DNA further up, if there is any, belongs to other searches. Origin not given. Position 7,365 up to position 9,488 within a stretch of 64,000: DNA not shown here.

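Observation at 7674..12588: PEP mutase fused to a cytidylyltransferase next to a B12-radical-SAM enzyme (a Fom1/Fom3-like combination), with no phosphonopyruvate decarboxylase in the window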

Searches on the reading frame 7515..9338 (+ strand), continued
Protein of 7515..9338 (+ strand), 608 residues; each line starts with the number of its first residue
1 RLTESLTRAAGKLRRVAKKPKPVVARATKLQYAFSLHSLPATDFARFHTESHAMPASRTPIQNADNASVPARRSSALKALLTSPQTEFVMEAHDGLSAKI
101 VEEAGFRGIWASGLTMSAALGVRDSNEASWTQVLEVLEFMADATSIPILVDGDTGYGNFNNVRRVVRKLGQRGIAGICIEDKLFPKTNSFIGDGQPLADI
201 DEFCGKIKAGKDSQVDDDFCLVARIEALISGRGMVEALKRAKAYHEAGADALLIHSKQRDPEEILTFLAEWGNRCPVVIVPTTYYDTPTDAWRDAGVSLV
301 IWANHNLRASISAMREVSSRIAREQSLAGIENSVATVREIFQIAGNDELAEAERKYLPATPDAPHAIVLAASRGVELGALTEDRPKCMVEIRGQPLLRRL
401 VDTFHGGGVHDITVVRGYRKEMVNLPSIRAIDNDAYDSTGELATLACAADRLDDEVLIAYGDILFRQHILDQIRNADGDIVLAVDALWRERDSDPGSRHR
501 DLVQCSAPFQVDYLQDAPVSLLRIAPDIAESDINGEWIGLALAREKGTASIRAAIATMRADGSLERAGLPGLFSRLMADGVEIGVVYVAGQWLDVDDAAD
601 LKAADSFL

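Call 32: find_encoding_contigs(protein=P0057, flank=10000, max_places=1)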
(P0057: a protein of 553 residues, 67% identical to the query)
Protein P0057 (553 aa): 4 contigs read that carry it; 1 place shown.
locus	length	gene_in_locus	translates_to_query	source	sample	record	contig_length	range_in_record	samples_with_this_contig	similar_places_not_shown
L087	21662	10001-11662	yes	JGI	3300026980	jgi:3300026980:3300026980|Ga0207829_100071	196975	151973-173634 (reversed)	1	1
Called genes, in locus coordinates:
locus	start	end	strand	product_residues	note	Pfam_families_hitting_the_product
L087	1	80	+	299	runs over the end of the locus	PF00494:SQS_PSY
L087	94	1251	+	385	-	PF13506:Glyco_transf_21, PF00535:Glycos_transf_2, PF13641:Glyco_tranf_2_3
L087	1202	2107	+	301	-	PF00494:SQS_PSY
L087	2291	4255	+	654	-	PF00432:Prenyltrans (faint), PF13249:SQHop_cyclase_N, PF13243:SQHop_cyclase_C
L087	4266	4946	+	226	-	PF01048:PNP_UDP_1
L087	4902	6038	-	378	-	PF04055:Radical_SAM, PF11946:DUF3463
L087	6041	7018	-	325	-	PF02401:LYTB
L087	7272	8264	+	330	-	PF01073:3Beta_HSD, PF01370:Epimerase, PF02719:Polysacc_synt_2, PF04321:RmlD_sub_bind, PF05368:NmrA, PF07993:NAD_binding_4, PF13460:NAD_binding_10, PF16363:GDP_Man_Dehyd, +2 more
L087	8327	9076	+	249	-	PF12804:NTP_transf_3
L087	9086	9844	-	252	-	PF05721:PhyH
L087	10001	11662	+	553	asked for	PF13714:PEP_mutase, PF00483:NTP_transferase (faint), PF12804:NTP_transf_3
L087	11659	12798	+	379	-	PF02776:TPP_enzyme_N, PF02775:TPP_enzyme_C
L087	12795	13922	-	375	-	PF00266:Aminotran_5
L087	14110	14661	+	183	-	PF01066:CDP-OH_P_transf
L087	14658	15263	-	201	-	PF01066:CDP-OH_P_transf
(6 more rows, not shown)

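Call 33: find_encoding_contigs(protein=P0116, flank=10000, max_places=1)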
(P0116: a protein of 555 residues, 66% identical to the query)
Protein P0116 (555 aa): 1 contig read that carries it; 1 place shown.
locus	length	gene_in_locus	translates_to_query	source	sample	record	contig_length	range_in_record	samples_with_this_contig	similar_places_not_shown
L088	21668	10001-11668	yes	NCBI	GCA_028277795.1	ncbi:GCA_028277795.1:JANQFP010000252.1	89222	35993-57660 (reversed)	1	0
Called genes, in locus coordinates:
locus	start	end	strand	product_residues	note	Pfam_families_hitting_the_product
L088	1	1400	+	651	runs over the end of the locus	PF13249:SQHop_cyclase_N, PF13243:SQHop_cyclase_C, PF09492:Pec_lyase (faint)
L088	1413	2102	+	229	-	PF01048:PNP_UDP_1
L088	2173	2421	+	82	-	PF03693:ParD_antitoxin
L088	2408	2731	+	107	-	PF05016:ParE_toxin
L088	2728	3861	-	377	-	PF04055:Radical_SAM, PF11946:DUF3463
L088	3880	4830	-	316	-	PF02401:LYTB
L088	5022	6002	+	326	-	PF01073:3Beta_HSD, PF01370:Epimerase, PF04321:RmlD_sub_bind (weak), PF05368:NmrA, PF13460:NAD_binding_10, PF16363:GDP_Man_Dehyd, PF07993:NAD_binding_4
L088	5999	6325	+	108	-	-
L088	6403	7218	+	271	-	PF00483:NTP_transferase (weak), PF12804:NTP_transf_3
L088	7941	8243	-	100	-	-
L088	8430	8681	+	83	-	PF07704:PSK_trans_fac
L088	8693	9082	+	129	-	PF01850:PIN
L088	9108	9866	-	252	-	PF05721:PhyH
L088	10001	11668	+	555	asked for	PF13714:PEP_mutase, PF12804:NTP_transf_3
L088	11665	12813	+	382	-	PF02776:TPP_enzyme_N (weak), PF02775:TPP_enzyme_C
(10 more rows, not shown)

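Call 55: list_cluster_members(proteins=[P0001, P0121, P0003, P0050])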
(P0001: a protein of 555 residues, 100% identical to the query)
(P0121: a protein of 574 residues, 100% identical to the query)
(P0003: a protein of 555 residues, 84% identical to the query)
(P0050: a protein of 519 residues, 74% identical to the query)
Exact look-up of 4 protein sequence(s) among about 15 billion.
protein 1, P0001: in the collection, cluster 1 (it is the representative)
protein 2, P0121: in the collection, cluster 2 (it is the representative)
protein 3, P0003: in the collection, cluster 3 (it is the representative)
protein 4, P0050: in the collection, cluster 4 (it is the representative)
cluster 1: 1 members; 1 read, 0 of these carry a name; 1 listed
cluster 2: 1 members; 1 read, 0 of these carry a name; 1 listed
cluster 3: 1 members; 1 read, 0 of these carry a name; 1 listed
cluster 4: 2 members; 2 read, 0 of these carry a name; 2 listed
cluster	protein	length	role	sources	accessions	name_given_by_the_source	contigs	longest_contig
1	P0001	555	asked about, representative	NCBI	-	-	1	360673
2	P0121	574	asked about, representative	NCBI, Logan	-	-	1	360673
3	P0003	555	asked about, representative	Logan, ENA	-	-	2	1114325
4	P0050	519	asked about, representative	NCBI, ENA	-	-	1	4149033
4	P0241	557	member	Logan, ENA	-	-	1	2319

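Call 69: search_protein_families(library=pfam, proteins=[L056:11657-12592:-, L056:12599-13777:-, L056:8458-9462:+, L060:11612-12583:+, L060:12619-14325:+, L060:8140-9912:+, L077:12284-13396:-, L077:13403-15508:-, L079:11702-13048:-, L079:9120-9986:+], max_evalue=0.001)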
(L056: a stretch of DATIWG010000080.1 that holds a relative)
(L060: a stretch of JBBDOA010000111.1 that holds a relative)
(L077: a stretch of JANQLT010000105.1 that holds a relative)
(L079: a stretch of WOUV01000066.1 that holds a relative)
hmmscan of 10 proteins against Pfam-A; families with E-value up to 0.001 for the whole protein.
L056:11657-12592:- (312 aa): 1 family
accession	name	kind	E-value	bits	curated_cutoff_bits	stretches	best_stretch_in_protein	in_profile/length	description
PF02653.21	BPD_transp_2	-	2e-29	103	26.8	1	27-298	2-266/269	Branched-chain amino acid transport system / permease component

L056:12599-13777:- (393 aa): 2 families
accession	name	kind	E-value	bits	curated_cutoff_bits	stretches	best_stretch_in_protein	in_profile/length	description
PF00107.32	ADH_zinc_N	-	0.0001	22.7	31.8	1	216-273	18-75/129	Zinc-binding dehydrogenase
PF08240.17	ADH_N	-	0.00043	20.9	23.5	0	48-157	2-102/104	Alcohol dehydrogenase GroES-like domain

L056:8458-9462:+ (335 aa): 2 families
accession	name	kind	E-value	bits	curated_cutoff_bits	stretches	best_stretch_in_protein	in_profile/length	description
PF04392.18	ABC_sub_bind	-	5e-49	167.6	25.9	1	56-335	15-293/293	ABC transporter substrate binding protein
PF13531.11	SBP_bac_11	-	0.00017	21.8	25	1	101-260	47-191/227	Bacterial extracellular solute-binding protein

L060:11612-12583:+ (324 aa): 1 family
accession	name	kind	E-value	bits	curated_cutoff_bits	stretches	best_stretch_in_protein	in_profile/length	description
PF05721.19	PhyH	-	2.6e-09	38.1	22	1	25-281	1-209/213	Phytanoyl-CoA dioxygenase (PhyH)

L060:12619-14325:+ (569 aa): 4 families
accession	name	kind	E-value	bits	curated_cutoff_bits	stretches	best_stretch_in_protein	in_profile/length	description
PF00884.28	Sulfatase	-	1.5e-36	126.7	25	2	279-450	147-301/301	Sulfatase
PF16347.10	SGSH_C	-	4.7e-08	33.8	29.3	1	399-553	1-150/154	N-sulphoglucosamine sulphohydrolase, C-terminal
PF01663.27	Phosphodiest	-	7.8e-08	32.7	23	1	360-398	185-223/342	Type I phosphodiesterase / nucleotide pyrophosphatase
PF01676.23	Metalloenzyme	-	2.6e-05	24.3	24.3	1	360-451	170-251/252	Metalloenzyme superfamily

L060:8140-9912:+ (591 aa): 5 families
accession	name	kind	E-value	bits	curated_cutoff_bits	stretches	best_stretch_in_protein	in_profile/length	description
PF00005.33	ABC_tran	-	3.2e-34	118.9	25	1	371-519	2-137/137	ABC transporter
PF00664.28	ABC_membrane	-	6.4e-11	42.9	28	1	26-282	8-248/274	ABC transporter transmembrane region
PF02463.25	SMC_N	-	1.3e-09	38.3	40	1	490-559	136-209/220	RecF/RecN/SMC N terminal domain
PF13555.12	AAA_29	-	8.9e-06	25.8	27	1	371-401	13-43/61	P-loop containing region of AAA domain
PF13191.12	AAA_16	-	0.00086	20.3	32.6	0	381-531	25-154/167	AAA ATPase domain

L077:12284-13396:- (371 aa): 1 family
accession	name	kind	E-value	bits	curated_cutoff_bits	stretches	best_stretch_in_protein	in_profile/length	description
PF00892.27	EamA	-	4.8e-22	79.1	28.2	2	81-213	2-134/135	EamA-like transporter family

L077:13403-15508:- (702 aa): 1 family
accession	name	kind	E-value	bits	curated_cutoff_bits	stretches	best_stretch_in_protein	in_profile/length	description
PF00353.25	HemolysinCabind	-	3.4e-10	40.1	23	2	560-593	2-35/36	RTX calcium-binding nonapeptide repeat (4 copies)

L079:11702-13048:- (449 aa): 2 families
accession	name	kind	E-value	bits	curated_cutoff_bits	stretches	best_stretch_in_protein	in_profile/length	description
PF01432.26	Peptidase_M3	-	2.2e-42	146.4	27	2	205-444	183-453/457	Peptidase family M3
PF08439.15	Peptidase_M3_N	-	1.1e-10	42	25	1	1-49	22-70/70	Oligopeptidase F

L079:9120-9986:+ (289 aa): 2 families
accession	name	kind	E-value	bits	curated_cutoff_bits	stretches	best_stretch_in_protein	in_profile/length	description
PF01053.26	Cys_Met_Meta_PP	-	1.1e-104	350.5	27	1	5-288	99-381/381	Cys/Met metabolism PLP-dependent enzyme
PF00155.27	Aminotran_1_2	-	0.00032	20.5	19.7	1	32-132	129-244/361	Aminotransferase class I and II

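Call 71: search_dna_similar(query=window:7674-9338:+, collection=plasmids, mode=protein, max_evalue=1e-30, max_rows=15)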
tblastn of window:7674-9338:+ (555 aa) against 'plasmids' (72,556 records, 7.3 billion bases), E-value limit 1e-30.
Records with a match: 134; places in all: 154; records where one place covers at least 80% of the query: 15.
Best place of each record, by identity: 60-80% 21; <60% 113.
By first word of the organism name: Rhizobium 27; Sinorhizobium 20; Bradyrhizobium 20; Agrobacterium 15; Mycetohabitans 9; Mesorhizobium 8; Pantoea 7; Candidatus 7; Burkholderia 5; Streptomyces 2; and 13 more.
By predicted mobility (MOB-suite, as given by PLSDB): non-mobilizable 62; conjugative 61; mobilizable 11.
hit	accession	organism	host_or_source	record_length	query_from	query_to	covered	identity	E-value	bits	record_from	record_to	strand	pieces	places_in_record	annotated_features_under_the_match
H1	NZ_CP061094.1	Roseomonas marmotae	Marmota himalayana,pure culture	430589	20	539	94%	60.4%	0e+0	616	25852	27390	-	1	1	aepX: phosphoenolpyruvate mutase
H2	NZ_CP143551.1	Burkholderia multivorans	Homo sapiens,bronchoalveolar lavage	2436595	4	539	97%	54.0%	2e-170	542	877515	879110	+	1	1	none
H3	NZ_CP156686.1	Burkholderia stagnalis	Bacterial cells,soils collected in ...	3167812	5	539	96%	53.5%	1e-171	546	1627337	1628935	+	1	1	none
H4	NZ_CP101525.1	Burkholderia arboris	mixed culture,soil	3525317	5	539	96%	53.3%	5e-172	546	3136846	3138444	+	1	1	none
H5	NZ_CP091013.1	Burkholderia cenocepacia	-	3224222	5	539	96%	53.2%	2e-171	545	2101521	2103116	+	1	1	none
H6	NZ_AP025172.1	Cupriavidus sp. P-10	-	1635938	10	539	95%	52.4%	7e-165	526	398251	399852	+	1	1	none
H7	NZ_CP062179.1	Mycetohabitans endofungorum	Rhizopus microsporus,bacterial ...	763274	20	539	94%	53.4%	4e-168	536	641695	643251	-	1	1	aepX: phosphoenolpyruvate mutase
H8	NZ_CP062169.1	Mycetohabitans endofungorum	Rhizopus microsporus,bacterial ...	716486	20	539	94%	53.4%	2e-166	530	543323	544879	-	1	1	aepX: phosphoenolpyruvate mutase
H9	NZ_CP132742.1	Mycetohabitans endofungorum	Rhizopus microsporus,culture isolated ...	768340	20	539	94%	53.1%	1e-164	525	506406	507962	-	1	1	aepX: phosphoenolpyruvate mutase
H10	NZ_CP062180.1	Mycetohabitans endofungorum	Rhizopus microsporus,bacterial ...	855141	20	539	94%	53.1%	1e-164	525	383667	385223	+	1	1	aepX: phosphoenolpyruvate mutase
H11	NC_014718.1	Mycetohabitans rhizoxinica HKI 454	-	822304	20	539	94%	53.0%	2e-165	528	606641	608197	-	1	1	aepX: phosphoenolpyruvate mutase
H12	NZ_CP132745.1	Mycetohabitans endofungorum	-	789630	20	539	94%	53.0%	2e-164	525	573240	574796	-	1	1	aepX: phosphoenolpyruvate mutase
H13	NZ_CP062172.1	Mycetohabitans rhizoxinica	Rhizopus microsporus,bacterial ...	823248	20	539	94%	52.9%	4e-166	530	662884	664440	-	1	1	aepX: phosphoenolpyruvate mutase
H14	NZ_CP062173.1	Mycetohabitans rhizoxinica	Rhizopus microsporus,bacterial ...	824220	20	539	94%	52.7%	5e-166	529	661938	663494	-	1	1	aepX: phosphoenolpyruvate mutase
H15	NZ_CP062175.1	Mycetohabitans rhizoxinica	Rhizopus microsporus,bacterial culture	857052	20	539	94%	52.7%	1e-165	528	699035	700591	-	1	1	aepX: phosphoenolpyruvate mutase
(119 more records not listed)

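Call 72: get_annotated_region(hit=H1, flank=8000)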
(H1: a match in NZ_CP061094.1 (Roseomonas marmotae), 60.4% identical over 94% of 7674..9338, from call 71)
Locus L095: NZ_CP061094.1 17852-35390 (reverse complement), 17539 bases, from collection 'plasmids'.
description: Roseomonas marmotae strain 1318 plasmid p1318-3
organism: Roseomonas marmotae (NCBI taxid 2768161)
taxonomy: Bacteria; Pseudomonadota; Alphaproteobacteria; Rhodospirillales; Acetobacteraceae; Roseomonas; Roseomonas marmotae
host: -; source: Marmota himalayana,pure culture; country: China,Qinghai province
typing (MOB-suite, as given by PLSDB): non-mobilizable
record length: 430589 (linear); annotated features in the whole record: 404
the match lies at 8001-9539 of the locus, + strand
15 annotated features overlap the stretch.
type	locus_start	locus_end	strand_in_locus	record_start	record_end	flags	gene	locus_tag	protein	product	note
CDS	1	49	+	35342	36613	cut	-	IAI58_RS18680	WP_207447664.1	NAD(P)/FAD-dependent oxidoreductase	-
CDS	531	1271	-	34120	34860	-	-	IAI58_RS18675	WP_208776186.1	VacJ family lipoprotein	-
CDS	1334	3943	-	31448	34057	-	-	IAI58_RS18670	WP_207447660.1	MMPL family transporter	-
CDS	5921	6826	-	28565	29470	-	-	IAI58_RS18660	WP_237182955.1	polyprenyl synthetase family protein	GO:0008299 - isoprenoid biosynthetic process [Evidence IEA]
CDS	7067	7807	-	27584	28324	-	-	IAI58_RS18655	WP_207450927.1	phosphocholine cytidylyltransferase family protein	-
CDS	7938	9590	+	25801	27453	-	aepX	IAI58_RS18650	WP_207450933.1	phosphoenolpyruvate mutase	GO:0019634 - organic phosphonate metabolic process [Evidence IEA]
CDS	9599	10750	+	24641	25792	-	aepY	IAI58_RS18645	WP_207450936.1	phosphonopyruvate decarboxylase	GO:0017000 - antibiotic biosynthetic process [Evidence IEA]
CDS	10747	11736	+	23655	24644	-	-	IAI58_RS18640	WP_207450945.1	lysylphosphatidylglycerol synthase domain-containing protein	-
CDS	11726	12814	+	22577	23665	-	-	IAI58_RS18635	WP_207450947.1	2-aminoethylphosphonate--pyruvate transaminase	GO:0019700 - organic phosphonate catabolic process [Evidence IEA]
CDS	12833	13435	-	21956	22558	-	-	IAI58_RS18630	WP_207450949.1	CDP-alcohol phosphatidyltransferase family protein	-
CDS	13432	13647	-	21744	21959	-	-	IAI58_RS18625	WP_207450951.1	hypothetical protein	-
CDS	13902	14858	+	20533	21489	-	ispH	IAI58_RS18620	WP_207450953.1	4-hydroxy-3-methylbut-2-enyl diphosphate reductase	GO:0050992 - dimethylallyl diphosphate biosynthetic process [Evidence IEA]; GO:0019288 - isopentenyl diphosphate ...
CDS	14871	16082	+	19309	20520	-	hpnH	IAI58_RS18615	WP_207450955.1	adenosyl-hopene transferase HpnH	-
CDS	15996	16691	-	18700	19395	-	-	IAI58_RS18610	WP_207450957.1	hopanoid-associated phosphorylase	-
CDS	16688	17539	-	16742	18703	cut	shc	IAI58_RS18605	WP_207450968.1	squalene--hopene cyclase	GO:0019746 - hopanoid biosynthetic process [Evidence IEA]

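Call 74: find_homologous_proteins(query=L006:11659-12798:+, max_evalue=1e-30)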
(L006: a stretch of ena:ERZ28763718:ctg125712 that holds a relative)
Query L006:11659-12798:+ (380 aa): 8000 proteins with E <= 1e-30 among 8000 candidates; the best 120 are listed.
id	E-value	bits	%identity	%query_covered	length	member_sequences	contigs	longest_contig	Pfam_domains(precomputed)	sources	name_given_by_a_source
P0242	2.8e-225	766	90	100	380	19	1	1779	PF02775.27,PF02776.24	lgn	-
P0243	5.1e-224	762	90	100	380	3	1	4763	PF02775.27,PF02776.24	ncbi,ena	-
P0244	1.5e-222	757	90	100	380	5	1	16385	PF02775.27,PF02776.24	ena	-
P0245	2.0e-172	592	72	100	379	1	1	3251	PF02775.27,PF02776.24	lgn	-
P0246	3.1e-169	581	72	99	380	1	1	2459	PF02775.27,PF02776.24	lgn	-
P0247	1.7e-168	579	70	99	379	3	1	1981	PF02775.27,PF02776.24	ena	-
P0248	1.6e-167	576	71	99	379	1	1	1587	PF02775.27,PF02776.24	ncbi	-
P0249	4.0e-167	574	70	99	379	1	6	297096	PF02775.27,PF02776.24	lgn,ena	-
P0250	9.8e-167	573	71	95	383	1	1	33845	PF02775.27,PF02776.24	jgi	-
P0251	4.4e-166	571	71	99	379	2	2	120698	PF02775.27,PF02776.24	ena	-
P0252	2.0e-165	569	67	99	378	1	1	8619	PF02775.27,PF02776.24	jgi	-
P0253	2.1e-165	569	67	100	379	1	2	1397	PF02775.27,PF02776.24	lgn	-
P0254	2.7e-165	568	67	100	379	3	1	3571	PF02775.27,PF02776.24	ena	-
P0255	3.0e-165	568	69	99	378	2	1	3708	PF02775.27,PF02776.24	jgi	-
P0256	3.1e-165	568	70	99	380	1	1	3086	PF02775.27,PF02776.24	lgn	-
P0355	1.3e-158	546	65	99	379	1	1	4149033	PF02775.27,PF02776.24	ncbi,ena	-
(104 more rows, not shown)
